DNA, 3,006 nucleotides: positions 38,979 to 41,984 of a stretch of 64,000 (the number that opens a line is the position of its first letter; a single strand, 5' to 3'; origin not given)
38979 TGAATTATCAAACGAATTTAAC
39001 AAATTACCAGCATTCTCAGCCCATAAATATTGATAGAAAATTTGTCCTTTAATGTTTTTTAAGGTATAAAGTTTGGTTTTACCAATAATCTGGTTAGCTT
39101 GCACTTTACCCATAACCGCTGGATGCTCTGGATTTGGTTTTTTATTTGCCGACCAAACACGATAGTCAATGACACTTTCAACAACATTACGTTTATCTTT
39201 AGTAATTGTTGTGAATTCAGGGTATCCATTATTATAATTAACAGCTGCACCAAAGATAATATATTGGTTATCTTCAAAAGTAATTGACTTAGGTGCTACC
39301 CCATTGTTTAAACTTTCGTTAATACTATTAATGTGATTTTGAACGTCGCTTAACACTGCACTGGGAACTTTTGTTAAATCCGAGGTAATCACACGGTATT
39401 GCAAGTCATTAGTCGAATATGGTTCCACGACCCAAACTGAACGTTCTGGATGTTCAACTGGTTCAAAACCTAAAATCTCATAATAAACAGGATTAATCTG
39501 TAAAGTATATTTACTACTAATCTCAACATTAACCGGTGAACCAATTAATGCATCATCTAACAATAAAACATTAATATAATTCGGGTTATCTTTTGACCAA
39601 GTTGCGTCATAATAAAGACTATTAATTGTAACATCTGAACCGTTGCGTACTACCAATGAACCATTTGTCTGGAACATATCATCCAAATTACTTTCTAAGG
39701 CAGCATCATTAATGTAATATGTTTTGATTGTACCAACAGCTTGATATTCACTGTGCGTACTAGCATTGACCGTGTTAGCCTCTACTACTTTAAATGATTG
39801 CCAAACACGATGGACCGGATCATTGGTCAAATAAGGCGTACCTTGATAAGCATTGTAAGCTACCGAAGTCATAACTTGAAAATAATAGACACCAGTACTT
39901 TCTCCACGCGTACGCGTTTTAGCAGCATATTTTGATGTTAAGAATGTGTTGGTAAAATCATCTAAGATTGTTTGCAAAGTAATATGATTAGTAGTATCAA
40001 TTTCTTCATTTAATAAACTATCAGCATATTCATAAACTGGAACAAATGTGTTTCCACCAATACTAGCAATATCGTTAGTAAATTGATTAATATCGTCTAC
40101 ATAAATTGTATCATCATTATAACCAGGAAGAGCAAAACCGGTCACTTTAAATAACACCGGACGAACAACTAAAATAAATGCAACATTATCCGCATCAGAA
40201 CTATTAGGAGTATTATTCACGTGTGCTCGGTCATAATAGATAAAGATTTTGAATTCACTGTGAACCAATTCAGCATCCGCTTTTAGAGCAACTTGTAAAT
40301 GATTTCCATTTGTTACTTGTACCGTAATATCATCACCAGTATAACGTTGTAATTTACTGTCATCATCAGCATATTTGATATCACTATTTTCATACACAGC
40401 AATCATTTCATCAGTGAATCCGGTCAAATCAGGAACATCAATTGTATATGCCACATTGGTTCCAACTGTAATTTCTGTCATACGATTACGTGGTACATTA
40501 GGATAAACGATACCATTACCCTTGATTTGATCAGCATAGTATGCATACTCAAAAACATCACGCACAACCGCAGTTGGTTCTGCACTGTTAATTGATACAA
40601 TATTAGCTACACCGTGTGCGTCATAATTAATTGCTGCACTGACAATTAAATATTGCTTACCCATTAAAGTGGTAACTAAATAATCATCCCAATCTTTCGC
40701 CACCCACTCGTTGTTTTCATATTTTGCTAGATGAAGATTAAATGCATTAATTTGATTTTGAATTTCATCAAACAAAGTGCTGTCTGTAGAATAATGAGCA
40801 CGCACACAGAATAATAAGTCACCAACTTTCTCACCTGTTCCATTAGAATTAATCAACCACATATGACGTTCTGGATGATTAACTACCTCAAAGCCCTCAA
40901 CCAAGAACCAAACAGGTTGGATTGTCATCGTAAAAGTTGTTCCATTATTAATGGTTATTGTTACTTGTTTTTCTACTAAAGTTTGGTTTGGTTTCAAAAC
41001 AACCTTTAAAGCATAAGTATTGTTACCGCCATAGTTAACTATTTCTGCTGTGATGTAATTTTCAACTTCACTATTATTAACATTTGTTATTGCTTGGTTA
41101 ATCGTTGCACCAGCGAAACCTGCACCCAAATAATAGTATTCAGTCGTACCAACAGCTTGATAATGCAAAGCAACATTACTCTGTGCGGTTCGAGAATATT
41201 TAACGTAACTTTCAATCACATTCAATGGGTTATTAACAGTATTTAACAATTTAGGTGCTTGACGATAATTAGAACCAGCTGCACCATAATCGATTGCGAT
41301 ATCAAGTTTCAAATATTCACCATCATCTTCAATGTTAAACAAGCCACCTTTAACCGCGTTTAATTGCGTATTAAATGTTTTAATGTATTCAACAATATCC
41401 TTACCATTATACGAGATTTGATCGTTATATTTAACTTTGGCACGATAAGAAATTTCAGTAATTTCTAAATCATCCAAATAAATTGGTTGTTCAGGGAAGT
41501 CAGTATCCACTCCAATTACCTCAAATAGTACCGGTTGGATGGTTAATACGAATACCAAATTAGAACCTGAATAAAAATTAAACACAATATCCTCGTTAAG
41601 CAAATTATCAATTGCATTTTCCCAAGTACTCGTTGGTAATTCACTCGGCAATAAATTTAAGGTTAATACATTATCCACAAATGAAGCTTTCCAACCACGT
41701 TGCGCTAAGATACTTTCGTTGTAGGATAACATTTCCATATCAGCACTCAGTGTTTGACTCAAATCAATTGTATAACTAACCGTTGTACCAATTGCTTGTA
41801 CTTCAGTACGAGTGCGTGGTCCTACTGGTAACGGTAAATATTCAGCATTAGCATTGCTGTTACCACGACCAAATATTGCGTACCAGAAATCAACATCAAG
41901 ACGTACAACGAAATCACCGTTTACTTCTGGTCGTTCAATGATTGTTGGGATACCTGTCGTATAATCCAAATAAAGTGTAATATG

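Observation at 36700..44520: At least 11 tandem ~240-aa modules defined by a QA(I/V)GT ... (I/V)xPx(Y/L)F motif pair I cannot assign to a known domain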

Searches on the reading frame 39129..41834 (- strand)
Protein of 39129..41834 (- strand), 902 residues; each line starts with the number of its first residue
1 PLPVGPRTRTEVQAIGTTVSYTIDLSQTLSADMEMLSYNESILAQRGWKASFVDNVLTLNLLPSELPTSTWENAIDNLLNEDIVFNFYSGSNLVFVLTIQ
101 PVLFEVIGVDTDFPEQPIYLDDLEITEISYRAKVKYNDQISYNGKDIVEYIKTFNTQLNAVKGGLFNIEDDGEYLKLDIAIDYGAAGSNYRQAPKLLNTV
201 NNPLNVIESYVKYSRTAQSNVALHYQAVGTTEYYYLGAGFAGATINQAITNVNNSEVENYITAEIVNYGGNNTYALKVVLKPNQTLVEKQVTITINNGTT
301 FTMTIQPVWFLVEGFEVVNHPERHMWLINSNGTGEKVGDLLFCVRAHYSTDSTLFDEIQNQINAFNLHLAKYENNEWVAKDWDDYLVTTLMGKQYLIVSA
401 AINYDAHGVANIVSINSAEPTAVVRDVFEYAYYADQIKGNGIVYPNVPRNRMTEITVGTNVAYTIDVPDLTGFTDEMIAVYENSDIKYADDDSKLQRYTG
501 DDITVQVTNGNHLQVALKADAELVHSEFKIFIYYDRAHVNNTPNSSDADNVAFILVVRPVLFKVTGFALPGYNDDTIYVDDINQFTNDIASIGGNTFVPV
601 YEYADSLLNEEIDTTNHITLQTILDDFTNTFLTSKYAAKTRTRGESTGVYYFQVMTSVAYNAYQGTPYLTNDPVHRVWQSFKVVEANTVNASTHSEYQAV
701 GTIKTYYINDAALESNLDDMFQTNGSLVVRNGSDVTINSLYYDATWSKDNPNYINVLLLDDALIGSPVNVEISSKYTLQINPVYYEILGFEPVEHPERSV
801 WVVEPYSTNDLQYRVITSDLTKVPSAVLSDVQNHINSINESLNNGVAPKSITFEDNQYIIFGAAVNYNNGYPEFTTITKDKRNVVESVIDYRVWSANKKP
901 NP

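Call 31: find_homologous_proteins(query=window:39129-41834:-, max_evalue=0.00001)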
Query window:39129-41834:- (902 aa): 2 proteins with E <= 0.00001 among 8000 candidates.
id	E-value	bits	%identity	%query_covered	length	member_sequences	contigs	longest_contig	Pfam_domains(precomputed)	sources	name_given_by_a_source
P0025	1.2e-238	813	49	99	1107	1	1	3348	-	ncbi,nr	ncbi:MAG: hypothetical protein J5598_00185, partial [Clostridia bacterium]|nr:hypothetical protein [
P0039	5.7e-16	76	59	7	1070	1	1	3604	-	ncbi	-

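Call 60: search_protein_families(library=pfam, proteins=[P0039], max_evalue=0.01)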
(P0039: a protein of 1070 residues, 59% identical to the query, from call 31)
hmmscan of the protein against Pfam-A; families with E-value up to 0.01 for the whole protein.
P0039 (1070 aa): 0 families

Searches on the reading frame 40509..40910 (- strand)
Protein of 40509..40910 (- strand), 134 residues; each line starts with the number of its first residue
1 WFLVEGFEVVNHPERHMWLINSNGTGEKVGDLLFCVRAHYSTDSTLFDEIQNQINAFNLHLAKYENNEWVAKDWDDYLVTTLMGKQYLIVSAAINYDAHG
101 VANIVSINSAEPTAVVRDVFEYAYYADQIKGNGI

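Call 49: predict_structure(alignment_id=A3)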
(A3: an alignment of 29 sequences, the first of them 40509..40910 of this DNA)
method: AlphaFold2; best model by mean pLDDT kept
length: 134 residues; sequences in the alignment: 29
mean_pLDDT: 89.5   pTM: 0.78
mean pLDDT of the five models: 89.5, 88.8, 88.7, 87.2, 85.9
residues with pLDDT >= 90: 94; 70-90: 31; 50-70: 9; < 50: 0
segments of 3 or more residues with pLDDT < 50: none
pLDDT, mean of each block of 10 residues (from residue 1): 95 89 79 95 94 94 89 85 94 95 95 96 77 54
secondary structure, 60 per line:
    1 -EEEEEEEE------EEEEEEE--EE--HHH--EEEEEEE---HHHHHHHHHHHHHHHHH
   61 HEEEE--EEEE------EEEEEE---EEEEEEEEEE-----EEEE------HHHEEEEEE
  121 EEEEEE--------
elements in order: E2-9 E16-22 E34-40 H44-61 E62-65 E68-71 E78-83 E87-96 E102-105 E115-126

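Call 51: fold_search(model_id=the predicted structure, library=pdb)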
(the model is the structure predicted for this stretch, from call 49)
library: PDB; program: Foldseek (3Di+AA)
matches with E <= 10: 356; with E <= 0.001: 0
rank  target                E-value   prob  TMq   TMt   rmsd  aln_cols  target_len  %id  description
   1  6cxy_C                3.8e-01  0.10  0.24  0.17   9.3       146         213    8  Crystal Structure of Human E-cadherin bound by mouse monoclonal antibody Fab mAb-1_19A11 (released 2019-04-10)
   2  6e8f_A                4.9e-01  0.16  0.29  0.14   9.4       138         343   11  Crystal Structure of Human Protocadherin-15 EC3-5 CD2-1 (released 2019-07-31)
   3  7rec_G                5.2e-01  0.07  0.12  0.13  14.1        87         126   13  Structure of Thr354Asn, Glu355Gln, Thr412Asn, Ile414Met, Ile464His, and Phe467Met mutant human CaMKII alpha hub bound  (released 2021-07-21)
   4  3vqm_N                5.5e-01  0.23  0.23  0.29   9.0        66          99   18  Small heat shock protein hsp14.0 of C-terminal deletion variant with C-terminal peptide (released 2012-06-06)
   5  3aac_B                5.8e-01  0.25  0.24  0.27   8.7        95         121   16  Small heat shock protein hsp14.0 with the mutations of I120F and I122F in the form II crystal (released 2010-11-17)
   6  6qvk_1B               5.8e-01  0.25  0.33  0.13   7.4       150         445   13  The cryo-EM structure of bacteriophage phi29 prohead (released 2019-06-12)
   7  4zt1_A                6.6e-01  0.10  0.26  0.19   9.3       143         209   10  Crystal structure of human E-Cadherin (residues 3-213) in x-dimer conformation (released 2016-06-01)
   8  3ako_C                6.6e-01  0.02  0.12  0.11  17.3       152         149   10  Crystal Structure of the Reassembled Venus (released 2011-08-03)
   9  3lnh_A                7.0e-01  0.08  0.23  0.17  10.2       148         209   10  Crystal structure of E-cadherin EC12 W2A (released 2010-03-02)
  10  7x14_A                7.4e-01  0.12  0.32  0.34  11.7       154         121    9  Crystal structure of phospho-FFAT motif of MIGA2 bound to VAPB (released 2022-09-14)
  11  4ylc_E                7.4e-01  0.08  0.17  0.20  13.6       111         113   12  Crystal Structure of Del-C4 mutant of hsp14.1 from Sulfolobus solfatataricus P2 (released 2015-11-04)
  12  3vql_B                7.9e-01  0.25  0.27  0.31   8.5       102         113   16  Small heat shock protein hsp14.0 of C-terminal deletion variant (released 2012-06-06)
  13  3aac_A                7.9e-01  0.14  0.22  0.23  10.2        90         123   19  Small heat shock protein hsp14.0 with the mutations of I120F and I122F in the form II crystal (released 2010-11-17)
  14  5w1d                  7.9e-01  0.11  0.26  0.12   9.3       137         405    9  Crystal Structure of Mouse Protocadherin-15 EC4-7 (released 2018-06-06)
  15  4gzv_E                8.3e-01  0.38  0.23  0.22   7.6        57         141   12  Crystal structure of a lipocalin family protein (BACOVA_00364) from Bacteroides ovatus ATCC 8483 at 1.95 A resolution (released 2012-11-07)
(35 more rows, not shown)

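Call 65: fold_search(model_id=the predicted structure, library=viral)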
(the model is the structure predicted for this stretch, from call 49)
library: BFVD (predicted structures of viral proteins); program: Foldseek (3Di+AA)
matches with E <= 10: 621; with E <= 0.001: 0
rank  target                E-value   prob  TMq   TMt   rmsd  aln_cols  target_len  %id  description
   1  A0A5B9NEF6            2.0e-01  0.21  0.19  0.26  12.4        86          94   15  Uncharacterized protein [Klebsiella phage vB_KpnM_Potts1]
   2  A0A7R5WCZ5            2.1e-01  0.04  0.13  0.07  18.2       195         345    7  Putative internal virion protein [Diachasmimorpha longicaudata entomopoxvirus]
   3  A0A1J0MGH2            2.3e-01  0.25  0.19  0.34  13.4        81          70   14  (no name in the UniProt tables at hand)
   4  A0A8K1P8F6            3.0e-01  0.05  0.14  0.07  26.0       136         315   12  Nonstructural polyprotein (Fragment) [Biomphalaria pfeifferi virus]
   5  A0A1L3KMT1            3.4e-01  0.12  0.25  0.25  16.5       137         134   12  Uncharacterized protein [Hubei rhabdo-like virus 3]
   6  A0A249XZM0            3.6e-01  0.20  0.28  0.18   8.0       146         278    6  (no name in the UniProt tables at hand)
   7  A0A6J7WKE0            4.0e-01  0.15  0.26  0.07   9.0       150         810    6  Uncharacterized protein [uncultured Caudovirales phage]
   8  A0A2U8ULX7            4.5e-01  0.23  0.14  0.26   6.9        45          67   16  (no name in the UniProt tables at hand)
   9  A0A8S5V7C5            5.1e-01  0.51  0.23  0.57   4.2        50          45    8  Uncharacterized protein [CrAss-like virus sp. ctUXy6]
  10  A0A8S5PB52            6.1e-01  0.06  0.16  0.11  19.8       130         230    6  Uncharacterized protein [Myoviridae sp. ctBrv3]
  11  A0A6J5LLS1            6.5e-01  0.08  0.18  0.11  14.1        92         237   12  Uncharacterized protein [uncultured Caudovirales phage]
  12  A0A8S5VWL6            6.5e-01  0.05  0.13  0.13  11.9       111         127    9  (no name in the UniProt tables at hand)
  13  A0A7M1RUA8            6.9e-01  0.07  0.19  0.29  13.1        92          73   12  Uncharacterized protein [uncultured phage cr131_1]
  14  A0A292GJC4            6.9e-01  0.06  0.20  0.12  13.5       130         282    9  (no name in the UniProt tables at hand)
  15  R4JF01                7.3e-01  0.11  0.19  0.24  12.1        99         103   11  Uncharacterized protein [Bacillus phage SIOphi]
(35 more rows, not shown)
